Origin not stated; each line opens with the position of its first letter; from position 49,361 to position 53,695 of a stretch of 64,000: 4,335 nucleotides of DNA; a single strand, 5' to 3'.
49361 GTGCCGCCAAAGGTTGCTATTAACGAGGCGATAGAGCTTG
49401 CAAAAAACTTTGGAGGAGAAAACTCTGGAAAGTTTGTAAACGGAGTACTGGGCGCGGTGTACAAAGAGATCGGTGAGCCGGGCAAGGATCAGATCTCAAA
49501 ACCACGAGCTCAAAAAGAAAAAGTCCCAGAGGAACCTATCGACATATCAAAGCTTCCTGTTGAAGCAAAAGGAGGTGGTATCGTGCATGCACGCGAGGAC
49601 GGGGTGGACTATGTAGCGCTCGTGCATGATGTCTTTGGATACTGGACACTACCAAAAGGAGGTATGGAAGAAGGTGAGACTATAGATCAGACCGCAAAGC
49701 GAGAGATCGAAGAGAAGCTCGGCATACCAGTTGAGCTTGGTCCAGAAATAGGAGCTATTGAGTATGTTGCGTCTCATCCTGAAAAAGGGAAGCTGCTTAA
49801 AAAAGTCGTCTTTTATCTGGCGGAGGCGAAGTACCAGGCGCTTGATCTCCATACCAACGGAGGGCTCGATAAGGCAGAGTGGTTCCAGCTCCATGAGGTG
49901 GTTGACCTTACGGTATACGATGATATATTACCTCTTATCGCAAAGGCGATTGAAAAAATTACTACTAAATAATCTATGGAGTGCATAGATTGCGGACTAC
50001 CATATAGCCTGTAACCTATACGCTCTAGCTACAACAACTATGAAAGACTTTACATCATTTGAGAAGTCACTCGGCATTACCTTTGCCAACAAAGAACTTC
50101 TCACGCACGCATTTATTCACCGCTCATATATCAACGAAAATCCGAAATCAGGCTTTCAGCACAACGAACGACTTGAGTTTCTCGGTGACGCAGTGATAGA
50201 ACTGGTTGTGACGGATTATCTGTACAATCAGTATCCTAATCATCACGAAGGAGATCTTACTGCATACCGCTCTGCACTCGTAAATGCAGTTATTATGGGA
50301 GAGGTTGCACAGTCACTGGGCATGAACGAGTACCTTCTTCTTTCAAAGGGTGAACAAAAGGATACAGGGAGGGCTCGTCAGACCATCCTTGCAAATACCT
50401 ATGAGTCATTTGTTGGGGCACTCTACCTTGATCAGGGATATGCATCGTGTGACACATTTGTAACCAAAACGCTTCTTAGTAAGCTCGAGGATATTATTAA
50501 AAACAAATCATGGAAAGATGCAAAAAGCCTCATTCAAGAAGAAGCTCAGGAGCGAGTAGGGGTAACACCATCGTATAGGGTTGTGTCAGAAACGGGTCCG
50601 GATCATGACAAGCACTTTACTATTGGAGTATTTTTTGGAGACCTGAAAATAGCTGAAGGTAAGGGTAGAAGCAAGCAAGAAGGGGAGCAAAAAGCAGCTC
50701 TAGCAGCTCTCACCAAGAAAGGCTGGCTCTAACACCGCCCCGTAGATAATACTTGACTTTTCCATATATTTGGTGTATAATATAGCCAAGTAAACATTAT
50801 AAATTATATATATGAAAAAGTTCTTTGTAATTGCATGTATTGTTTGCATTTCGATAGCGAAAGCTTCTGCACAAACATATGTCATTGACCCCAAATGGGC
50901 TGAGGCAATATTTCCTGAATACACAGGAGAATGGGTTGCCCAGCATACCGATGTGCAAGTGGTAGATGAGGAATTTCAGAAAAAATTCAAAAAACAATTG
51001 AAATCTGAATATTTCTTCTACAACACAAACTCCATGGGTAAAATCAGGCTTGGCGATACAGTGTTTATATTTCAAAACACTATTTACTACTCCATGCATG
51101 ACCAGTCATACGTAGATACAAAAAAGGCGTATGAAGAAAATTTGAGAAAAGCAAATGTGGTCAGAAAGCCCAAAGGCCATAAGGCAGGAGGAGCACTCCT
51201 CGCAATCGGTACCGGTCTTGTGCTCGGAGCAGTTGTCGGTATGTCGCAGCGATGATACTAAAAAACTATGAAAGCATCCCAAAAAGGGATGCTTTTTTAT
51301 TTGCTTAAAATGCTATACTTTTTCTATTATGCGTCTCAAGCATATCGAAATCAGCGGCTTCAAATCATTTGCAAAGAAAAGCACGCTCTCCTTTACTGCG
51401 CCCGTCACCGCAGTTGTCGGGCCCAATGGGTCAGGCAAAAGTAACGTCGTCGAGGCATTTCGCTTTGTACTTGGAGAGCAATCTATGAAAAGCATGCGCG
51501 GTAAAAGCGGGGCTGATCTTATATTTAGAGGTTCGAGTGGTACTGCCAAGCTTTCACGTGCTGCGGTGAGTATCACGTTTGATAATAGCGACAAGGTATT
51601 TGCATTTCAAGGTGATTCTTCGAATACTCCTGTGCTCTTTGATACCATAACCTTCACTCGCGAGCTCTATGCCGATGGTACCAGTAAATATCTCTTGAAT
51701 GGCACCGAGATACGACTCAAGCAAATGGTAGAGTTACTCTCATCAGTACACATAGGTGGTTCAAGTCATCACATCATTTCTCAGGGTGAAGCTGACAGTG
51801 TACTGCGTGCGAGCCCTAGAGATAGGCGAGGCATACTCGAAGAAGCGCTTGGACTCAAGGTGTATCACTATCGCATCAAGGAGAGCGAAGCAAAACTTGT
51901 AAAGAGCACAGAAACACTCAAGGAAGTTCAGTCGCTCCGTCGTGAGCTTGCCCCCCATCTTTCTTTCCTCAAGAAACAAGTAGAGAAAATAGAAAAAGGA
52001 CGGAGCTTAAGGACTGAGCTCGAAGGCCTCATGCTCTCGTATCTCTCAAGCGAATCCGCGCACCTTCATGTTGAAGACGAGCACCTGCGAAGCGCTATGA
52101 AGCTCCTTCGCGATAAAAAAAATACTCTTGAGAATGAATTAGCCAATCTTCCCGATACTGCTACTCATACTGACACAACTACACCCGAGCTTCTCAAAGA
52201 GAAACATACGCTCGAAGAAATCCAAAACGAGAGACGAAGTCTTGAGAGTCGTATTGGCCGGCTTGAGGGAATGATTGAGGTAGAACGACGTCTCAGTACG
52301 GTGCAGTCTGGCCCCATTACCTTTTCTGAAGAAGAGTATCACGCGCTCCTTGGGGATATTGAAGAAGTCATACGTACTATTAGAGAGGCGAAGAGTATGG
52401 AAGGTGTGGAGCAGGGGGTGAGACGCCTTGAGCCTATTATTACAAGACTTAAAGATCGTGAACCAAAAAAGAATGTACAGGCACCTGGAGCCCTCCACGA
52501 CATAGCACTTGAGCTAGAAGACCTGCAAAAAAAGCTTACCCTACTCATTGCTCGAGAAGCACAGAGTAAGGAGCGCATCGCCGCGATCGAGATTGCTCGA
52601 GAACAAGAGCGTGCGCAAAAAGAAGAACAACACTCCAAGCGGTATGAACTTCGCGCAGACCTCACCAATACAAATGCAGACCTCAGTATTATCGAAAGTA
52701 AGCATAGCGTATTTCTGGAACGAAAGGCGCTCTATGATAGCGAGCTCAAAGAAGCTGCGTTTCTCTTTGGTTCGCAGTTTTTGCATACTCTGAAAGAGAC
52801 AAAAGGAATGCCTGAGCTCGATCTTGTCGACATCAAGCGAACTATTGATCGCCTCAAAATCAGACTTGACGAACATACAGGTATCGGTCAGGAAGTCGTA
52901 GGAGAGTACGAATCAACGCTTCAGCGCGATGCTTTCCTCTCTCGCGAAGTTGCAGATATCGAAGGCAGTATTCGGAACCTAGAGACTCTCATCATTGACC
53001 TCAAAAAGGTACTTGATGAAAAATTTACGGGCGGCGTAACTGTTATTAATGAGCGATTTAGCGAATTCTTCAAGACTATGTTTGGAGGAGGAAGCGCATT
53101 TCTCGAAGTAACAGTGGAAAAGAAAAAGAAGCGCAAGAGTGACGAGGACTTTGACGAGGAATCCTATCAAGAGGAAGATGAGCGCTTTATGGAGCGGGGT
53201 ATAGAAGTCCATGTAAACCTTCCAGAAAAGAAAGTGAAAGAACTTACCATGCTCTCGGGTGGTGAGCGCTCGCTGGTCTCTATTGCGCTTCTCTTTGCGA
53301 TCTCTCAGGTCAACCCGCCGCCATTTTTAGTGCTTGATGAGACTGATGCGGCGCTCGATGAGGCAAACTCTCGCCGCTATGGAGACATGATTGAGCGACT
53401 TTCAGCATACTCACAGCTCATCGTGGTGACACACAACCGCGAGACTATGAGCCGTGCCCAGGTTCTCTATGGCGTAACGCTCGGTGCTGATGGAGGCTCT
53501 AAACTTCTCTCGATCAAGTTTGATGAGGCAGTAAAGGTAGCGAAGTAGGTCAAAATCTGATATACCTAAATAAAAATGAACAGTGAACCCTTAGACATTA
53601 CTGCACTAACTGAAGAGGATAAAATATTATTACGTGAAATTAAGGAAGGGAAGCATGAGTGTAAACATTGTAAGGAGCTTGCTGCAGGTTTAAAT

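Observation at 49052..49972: NusB fused to a NUDIX hydrolase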

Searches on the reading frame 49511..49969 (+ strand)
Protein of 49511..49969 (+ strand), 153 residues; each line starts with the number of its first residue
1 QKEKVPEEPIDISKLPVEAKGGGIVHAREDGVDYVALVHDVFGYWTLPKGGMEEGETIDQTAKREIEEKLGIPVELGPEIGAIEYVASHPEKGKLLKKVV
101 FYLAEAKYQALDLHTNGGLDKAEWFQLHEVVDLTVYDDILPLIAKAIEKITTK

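Call 9: search_solved_structures(query=window:49511-49969:+, max_evalue=0.01, show_alignments=3)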
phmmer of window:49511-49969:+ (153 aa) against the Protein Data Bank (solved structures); distinct sequences matched with E-value up to 0.01: 65 (the best 60 are shown).
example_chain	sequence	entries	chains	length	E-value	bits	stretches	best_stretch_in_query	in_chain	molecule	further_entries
3i7u_A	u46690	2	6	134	6.6e-08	36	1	30-147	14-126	AP4A hydrolase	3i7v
1vc9_A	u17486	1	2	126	8.6e-08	35.6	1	22-150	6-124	Ndx1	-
1vc8_A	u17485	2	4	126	8.8e-08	35.6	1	22-150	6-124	Ndx1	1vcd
5gg5_A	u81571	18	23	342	1e-07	35.4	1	34-147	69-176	Hydrolase, NUDIX family protein | NUDIX family protein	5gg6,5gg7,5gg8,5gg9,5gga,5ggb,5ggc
3fjy_A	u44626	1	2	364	7.2e-07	32.6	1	30-95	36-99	Probable MutT1 protein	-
3fk9_A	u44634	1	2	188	2.8e-06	30.7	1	41-134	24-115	Mutator MutT protein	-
1jrk_A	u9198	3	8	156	6e-06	29.6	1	36-148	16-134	Nudix homolog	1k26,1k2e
3u53_A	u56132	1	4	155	8.5e-06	29.1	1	32-139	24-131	Bis(5'-nucleosyl)-tetraphosphatase [asymmetrical]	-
3gz8_A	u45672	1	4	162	1.7e-05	28.2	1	39-153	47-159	MutT/nudix family protein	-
4ilq_A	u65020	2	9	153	1.9e-05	28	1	39-146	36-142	CT771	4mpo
3gz5_A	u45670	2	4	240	4.6e-05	26.8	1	39-153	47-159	MutT/nudix family protein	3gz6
9cxx_A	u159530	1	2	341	4.9e-05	26.7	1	30-106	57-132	8-oxo-(d)GTP phosphatase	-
1xsa_A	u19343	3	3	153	5.6e-05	26.5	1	32-139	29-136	Bis(5'-nucleosyl)-tetraphosphatase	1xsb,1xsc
4ick_A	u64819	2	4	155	5.8e-05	26.4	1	32-139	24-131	Bis(5'-nucleosyl)-tetraphosphatase [asymmetrical]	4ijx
2azw_A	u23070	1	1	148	0.0002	24.7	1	35-107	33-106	MutT/nudix family protein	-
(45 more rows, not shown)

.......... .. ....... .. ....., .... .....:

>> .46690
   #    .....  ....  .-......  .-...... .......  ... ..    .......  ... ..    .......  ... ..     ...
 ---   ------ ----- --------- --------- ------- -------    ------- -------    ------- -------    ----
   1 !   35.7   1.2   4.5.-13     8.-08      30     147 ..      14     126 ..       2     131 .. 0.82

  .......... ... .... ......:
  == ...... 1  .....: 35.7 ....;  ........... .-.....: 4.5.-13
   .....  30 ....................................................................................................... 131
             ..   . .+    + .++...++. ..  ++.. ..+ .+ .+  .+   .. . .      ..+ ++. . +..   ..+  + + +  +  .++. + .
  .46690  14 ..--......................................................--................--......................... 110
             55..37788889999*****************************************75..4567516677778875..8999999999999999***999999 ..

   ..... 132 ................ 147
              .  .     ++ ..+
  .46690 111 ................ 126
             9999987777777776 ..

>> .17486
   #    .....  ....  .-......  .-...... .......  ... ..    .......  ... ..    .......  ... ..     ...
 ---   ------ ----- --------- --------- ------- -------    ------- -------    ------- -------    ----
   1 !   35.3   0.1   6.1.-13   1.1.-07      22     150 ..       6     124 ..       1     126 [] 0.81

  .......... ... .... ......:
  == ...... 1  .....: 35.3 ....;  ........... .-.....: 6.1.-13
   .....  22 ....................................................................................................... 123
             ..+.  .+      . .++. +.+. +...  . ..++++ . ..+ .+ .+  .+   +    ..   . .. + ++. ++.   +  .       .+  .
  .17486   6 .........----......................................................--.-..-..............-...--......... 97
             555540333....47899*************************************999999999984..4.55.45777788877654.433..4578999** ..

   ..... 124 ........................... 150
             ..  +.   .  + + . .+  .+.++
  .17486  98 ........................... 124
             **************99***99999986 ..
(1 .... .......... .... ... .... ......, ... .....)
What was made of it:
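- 49715..49717 (+): Codon AAG = K219, which replaces the box position-20 glutamate. K219 aligns to Ndx1 E50, the site of the E50Q mutant 1vc9 (call 9 alignment).
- On ApnA (Ap4A/Ap6A) hydrolase subgroup: Y235 aligns to a Tyr downstream of the box in Aquifex and Ndx1 (call 9). K219 aligns with Ndx1 E50, and with Q50 in the 1vc9 mutant (call 9).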

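Call 33: search_protein_representatives(protein=window:49511-49969:+)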
Query: 153 residues. Proteins with E-value up to 0.001 (for the whole library): 3490; up to 1e-10: 173; up to 1e-30: 12. The best 150 are listed.
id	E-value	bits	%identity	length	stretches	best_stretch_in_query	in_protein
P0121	1.2e-55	204.0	62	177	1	4-150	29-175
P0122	4.9e-46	172.9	60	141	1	15-153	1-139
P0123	4.1e-45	169.9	52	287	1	5-152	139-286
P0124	3.4e-43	163.6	53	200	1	13-151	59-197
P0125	1.7e-40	154.8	49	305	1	2-153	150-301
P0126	1.8e-37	145.1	50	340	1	18-150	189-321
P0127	6.5e-34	133.5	53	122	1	37-152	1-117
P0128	1.1e-33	132.8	43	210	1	11-149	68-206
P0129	8.0e-33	129.9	41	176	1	13-150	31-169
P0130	1.9e-32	128.7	44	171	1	15-145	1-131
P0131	7.0e-32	126.9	47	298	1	16-148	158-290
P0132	3.5e-31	124.6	48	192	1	18-148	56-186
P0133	2.8e-30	121.7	44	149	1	18-150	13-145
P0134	1.8e-29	119.1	40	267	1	8-151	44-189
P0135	3.0e-29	118.3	47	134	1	26-150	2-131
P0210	1.4e-13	67.4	29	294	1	12-150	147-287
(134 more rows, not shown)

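Call 72: find_homologous_proteins(query=P0210, max_evalue=1e-20)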
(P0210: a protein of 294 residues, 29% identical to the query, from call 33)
Query P0210 (294 aa): 6389 proteins with E <= 1e-20 among 8000 candidates; the best 120 are listed.
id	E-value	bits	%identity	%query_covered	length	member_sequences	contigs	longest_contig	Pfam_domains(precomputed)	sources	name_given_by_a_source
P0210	1.0e-192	657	100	100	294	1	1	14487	PF00293.35,PF01029.24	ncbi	ncbi:MAG: transcription antitermination factor NusB [bacterium]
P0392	3.0e-100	353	56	97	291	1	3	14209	PF00293.35,PF01029.24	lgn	-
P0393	3.8e-98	346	57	96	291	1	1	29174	PF00293.35,PF01029.24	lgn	-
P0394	4.3e-95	336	55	95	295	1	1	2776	PF00293.35,PF01029.24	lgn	-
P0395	1.1e-91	325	54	96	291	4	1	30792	PF00293.35,PF01029.24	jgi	-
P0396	2.3e-90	321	53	98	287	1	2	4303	PF00293.35,PF01029.24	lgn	-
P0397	1.7e-89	318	51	100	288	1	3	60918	PF00293.35,PF01029.24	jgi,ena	jgi:transcription antitermination protein NusB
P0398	3.8e-89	317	52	100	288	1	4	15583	PF00293.35,PF01029.24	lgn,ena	-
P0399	1.6e-88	315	52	98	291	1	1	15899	PF00293.35,PF01029.24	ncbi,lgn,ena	-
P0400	5.6e-88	313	55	98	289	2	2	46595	PF00293.35,PF01029.24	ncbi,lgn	-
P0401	7.5e-88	313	50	98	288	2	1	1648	PF00293.35,PF01029.24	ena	-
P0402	2.2e-87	311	51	98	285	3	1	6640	PF00293.35,PF01029.24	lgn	-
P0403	4.4e-87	310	51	100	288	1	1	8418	PF00293.35,PF01029.24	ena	-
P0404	1.0e-86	309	51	98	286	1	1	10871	PF00293.35,PF01029.24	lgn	-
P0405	1.0e-86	309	52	98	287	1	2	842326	PF00293.35,PF01029.24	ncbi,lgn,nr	ncbi:transcription antitermination factor NusB [Candidatus Nomurabacteria bacterium]|nr:transcriptio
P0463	1.5e-82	295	49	99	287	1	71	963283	PF00293.35,PF01029.24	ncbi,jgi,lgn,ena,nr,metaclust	ncbi:transcription antitermination factor NusB [bacterium]|jgi:transcription antitermination protein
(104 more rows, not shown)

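Call 74: find_encoding_contigs(protein=P0463, flank=3500, max_places=3)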
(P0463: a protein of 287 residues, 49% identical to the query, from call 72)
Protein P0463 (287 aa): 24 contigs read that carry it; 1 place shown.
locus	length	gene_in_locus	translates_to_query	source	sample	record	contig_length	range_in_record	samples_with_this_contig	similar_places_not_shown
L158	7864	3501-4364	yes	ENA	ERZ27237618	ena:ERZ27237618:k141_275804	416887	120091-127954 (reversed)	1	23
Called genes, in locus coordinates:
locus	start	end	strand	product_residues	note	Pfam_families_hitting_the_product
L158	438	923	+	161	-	PF00011:HSP20, PF17886:ArsA_HSP20 (faint)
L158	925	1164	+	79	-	-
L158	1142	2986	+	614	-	PF12229:PG_binding_4 (weak), PF04294:VanW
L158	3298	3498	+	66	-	PF01783:Ribosomal_L32p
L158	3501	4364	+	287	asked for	PF01029:NusB, PF00293:NUDIX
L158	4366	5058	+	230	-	PF22935:RM44_endonuclase, PF14622:Ribonucleas_3_3, PF00636:Ribonuclease_3, PF00035:dsrm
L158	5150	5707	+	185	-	-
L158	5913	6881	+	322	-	PF01979:Amidohydro_1, PF07969:Amidohydro_3 (weak)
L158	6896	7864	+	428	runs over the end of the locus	PF00206:Lyase_1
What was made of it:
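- Closest known: NusB::Nudix fusions of other Patescibacteria. Same: Same architecture and same rpmF–fusion–rnc synteny (calls 72, 74).
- A second large fusion group shows the same synteny (calls 72, 74).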

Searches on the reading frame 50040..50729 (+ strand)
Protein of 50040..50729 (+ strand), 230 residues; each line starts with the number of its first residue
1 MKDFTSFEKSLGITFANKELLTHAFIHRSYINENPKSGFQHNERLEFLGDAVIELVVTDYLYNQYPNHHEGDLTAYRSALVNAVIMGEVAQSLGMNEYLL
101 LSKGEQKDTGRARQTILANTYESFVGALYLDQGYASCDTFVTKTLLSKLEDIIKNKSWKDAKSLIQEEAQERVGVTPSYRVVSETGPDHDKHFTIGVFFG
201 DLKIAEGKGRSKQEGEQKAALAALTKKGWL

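Call 56: search_protein_families(library=pfam, proteins=[window:50040-50729:+], max_evalue=0.001)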
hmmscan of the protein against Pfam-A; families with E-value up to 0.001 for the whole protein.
window:50040-50729:+ (230 aa): 4 families
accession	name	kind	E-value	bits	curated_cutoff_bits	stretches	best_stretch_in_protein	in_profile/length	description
PF14622.11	Ribonucleas_3_3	-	5.9e-36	123.9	35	1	17-148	1-127/128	Ribonuclease-III-like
PF00636.31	Ribonuclease_3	-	3e-26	92.6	27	1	43-133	1-102/102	Ribonuclease III domain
PF00035.32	dsrm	-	2e-15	57.6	23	1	161-226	1-65/66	Double-stranded RNA binding motif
PF22935.1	RM44_endonuclase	-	2.1e-10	41.3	27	1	6-128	8-139/139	Large ribosomal subunit protein mL44, endonuclease domain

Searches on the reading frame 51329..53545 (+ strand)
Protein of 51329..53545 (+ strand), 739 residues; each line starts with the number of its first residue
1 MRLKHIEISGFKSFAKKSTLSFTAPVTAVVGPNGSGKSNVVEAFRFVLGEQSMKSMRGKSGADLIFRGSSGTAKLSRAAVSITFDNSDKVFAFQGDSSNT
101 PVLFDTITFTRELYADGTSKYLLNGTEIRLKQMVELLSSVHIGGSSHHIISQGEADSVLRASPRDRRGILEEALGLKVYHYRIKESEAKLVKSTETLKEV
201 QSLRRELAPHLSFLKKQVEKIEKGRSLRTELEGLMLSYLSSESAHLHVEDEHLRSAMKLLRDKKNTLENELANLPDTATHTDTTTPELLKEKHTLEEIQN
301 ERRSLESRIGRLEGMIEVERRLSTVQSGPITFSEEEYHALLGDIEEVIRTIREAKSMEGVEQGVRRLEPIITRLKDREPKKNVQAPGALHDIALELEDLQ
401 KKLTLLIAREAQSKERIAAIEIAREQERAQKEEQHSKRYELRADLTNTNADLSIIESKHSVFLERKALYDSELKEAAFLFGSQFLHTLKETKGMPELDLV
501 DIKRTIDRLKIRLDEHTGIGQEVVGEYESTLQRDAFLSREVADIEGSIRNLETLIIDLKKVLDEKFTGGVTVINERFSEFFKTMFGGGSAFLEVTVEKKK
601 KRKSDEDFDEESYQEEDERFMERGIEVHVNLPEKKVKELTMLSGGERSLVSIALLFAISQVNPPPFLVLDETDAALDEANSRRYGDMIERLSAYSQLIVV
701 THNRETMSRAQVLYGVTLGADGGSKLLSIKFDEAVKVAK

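Call 56: search_protein_families(library=pfam, proteins=[window:51329-53545:+], max_evalue=0.001)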
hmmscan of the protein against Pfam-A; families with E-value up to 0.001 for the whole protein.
window:51329-53545:+ (739 aa): 6 families
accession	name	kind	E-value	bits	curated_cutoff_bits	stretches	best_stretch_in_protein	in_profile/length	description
PF02463.25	SMC_N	-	5.6e-64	216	40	1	3-721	2-216/220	RecF/RecN/SMC N terminal domain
PF13476.12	AAA_23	-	4.4e-14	54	27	1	6-206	2-195/201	AAA domain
PF13304.12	AAA_21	-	2.2e-12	48.1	27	2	26-94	1-75/304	AAA domain, putative AbiEii toxin, Type IV TA system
PF13175.12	AAA_15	-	1.1e-09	38.9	32.1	1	1-171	1-92/374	AAA ATPase domain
PF00005.33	ABC_tran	-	1.4e-06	29.4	25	0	628-672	91-135/137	ABC transporter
PF13555.12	AAA_29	-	0.00022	21.3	27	1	3-49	1-47/61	P-loop containing region of AAA domain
